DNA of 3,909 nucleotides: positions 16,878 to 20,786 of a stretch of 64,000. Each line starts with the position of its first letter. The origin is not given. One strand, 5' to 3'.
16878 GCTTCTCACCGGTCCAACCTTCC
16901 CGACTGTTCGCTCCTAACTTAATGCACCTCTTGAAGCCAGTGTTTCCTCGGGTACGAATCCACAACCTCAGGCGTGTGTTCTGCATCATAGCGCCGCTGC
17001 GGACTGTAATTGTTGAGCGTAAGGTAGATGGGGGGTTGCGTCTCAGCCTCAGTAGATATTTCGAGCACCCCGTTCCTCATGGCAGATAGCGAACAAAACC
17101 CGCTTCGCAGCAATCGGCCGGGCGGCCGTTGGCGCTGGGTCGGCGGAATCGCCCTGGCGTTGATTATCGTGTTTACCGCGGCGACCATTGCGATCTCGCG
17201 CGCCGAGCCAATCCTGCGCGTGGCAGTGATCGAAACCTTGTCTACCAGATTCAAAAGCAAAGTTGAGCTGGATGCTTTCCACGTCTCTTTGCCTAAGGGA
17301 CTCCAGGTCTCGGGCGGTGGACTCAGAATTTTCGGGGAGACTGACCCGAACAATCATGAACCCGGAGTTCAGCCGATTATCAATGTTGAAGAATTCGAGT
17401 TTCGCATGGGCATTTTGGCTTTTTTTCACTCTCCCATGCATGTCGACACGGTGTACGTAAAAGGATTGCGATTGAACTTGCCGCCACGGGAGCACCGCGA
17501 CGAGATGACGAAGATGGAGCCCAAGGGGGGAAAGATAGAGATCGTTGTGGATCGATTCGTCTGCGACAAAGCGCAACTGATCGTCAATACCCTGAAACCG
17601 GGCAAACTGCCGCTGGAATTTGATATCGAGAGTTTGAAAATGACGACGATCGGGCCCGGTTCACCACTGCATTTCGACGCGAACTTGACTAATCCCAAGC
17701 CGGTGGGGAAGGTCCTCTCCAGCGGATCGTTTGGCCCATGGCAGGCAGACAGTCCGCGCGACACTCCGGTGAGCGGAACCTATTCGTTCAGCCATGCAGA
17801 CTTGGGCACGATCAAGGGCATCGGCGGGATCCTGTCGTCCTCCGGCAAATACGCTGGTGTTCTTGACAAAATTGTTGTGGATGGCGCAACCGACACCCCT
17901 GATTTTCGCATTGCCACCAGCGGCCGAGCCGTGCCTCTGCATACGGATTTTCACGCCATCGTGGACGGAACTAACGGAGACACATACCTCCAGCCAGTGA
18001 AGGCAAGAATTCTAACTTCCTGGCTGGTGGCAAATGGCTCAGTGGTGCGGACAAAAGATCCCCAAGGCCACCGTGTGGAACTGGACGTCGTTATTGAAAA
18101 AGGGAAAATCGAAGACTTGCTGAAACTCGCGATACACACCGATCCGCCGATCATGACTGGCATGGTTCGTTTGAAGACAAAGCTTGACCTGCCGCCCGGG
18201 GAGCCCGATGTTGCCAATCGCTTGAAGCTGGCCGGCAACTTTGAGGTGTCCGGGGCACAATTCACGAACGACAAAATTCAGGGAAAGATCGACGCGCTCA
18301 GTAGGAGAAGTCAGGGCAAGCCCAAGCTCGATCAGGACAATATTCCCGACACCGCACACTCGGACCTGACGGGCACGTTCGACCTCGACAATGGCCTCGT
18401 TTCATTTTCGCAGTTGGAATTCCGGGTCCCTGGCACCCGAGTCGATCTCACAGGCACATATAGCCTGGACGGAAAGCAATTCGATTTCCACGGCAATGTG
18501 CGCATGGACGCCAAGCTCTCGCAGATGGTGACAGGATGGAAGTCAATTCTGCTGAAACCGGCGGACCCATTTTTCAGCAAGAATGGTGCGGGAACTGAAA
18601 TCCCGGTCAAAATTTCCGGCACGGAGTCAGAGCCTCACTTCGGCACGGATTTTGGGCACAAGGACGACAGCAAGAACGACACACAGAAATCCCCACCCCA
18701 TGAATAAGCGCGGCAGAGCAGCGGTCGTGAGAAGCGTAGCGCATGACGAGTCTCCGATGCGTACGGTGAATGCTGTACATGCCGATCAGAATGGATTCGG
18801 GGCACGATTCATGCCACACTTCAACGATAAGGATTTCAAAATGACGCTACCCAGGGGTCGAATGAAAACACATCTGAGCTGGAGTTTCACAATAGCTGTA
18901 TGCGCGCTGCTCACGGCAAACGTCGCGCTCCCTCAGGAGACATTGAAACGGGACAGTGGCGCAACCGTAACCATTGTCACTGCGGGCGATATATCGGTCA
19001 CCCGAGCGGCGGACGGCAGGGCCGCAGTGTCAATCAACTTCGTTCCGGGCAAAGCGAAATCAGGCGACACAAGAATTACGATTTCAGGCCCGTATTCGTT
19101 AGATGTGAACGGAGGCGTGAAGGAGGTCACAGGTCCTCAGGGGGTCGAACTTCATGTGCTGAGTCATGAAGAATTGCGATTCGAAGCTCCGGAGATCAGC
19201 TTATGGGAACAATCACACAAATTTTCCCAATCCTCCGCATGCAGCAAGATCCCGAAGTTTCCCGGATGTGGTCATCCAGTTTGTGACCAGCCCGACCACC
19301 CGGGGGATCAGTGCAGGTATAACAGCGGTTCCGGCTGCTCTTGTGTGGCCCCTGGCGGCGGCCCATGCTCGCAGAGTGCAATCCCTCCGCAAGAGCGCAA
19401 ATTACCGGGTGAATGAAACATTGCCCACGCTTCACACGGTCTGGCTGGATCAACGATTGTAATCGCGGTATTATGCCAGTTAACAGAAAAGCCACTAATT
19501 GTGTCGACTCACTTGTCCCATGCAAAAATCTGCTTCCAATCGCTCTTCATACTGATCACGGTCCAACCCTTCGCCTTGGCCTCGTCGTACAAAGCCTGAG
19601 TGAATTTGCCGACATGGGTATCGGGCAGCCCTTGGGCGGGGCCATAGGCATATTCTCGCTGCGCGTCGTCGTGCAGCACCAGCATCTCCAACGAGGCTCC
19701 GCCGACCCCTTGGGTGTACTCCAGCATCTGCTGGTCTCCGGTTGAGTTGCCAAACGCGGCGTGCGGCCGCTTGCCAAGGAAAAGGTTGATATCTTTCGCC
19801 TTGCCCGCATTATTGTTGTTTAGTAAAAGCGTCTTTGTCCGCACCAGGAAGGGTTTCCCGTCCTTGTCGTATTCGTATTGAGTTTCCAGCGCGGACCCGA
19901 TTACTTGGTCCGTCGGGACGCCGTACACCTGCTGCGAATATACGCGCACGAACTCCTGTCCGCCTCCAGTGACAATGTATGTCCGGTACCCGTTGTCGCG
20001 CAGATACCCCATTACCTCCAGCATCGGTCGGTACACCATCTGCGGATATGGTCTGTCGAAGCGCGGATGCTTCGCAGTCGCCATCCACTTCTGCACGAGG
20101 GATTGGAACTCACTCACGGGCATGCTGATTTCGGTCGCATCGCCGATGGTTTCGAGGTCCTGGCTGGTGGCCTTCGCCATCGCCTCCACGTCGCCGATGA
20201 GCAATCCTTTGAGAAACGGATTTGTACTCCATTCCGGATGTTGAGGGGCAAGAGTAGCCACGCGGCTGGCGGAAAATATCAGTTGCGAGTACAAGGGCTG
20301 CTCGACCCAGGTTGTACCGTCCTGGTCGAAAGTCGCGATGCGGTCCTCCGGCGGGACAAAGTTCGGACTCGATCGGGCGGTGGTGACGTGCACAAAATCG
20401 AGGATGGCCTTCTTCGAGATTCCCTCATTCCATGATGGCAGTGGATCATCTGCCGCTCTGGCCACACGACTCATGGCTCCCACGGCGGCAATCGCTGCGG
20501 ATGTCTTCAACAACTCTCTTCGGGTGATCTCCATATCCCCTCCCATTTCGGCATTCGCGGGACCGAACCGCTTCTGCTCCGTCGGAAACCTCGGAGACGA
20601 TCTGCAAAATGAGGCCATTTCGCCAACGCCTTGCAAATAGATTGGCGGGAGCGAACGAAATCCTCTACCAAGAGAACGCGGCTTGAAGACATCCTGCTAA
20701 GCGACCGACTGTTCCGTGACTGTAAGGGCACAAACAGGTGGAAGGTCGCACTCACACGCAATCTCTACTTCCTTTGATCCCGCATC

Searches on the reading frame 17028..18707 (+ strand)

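Call 22: search_protein_families(library=ncbifam, proteins=[window:17028-18707:+], max_evalue=0.00001)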
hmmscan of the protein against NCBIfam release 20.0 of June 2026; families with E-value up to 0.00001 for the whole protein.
window:17028-18707:+ (559 aa): 1 family
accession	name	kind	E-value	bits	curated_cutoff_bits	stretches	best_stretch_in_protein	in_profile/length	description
TIGR04411.1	T2SS_GspN_Lepto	equivalog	6.1e-06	25.9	50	0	376-537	140-279/280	type II secretion system protein GspN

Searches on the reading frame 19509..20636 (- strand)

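Call 22: search_protein_families(library=ncbifam, proteins=[window:19509-20636:-], max_evalue=0.00001)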
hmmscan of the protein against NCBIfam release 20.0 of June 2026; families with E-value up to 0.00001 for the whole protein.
window:19509-20636:- (375 aa): 1 family
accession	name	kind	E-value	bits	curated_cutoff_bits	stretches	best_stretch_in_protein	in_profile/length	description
TIGR01488.1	HAD-SF-IB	subfamily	9.3e-06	25.7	45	0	204-306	77-175/177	HAD-IB family phosphatase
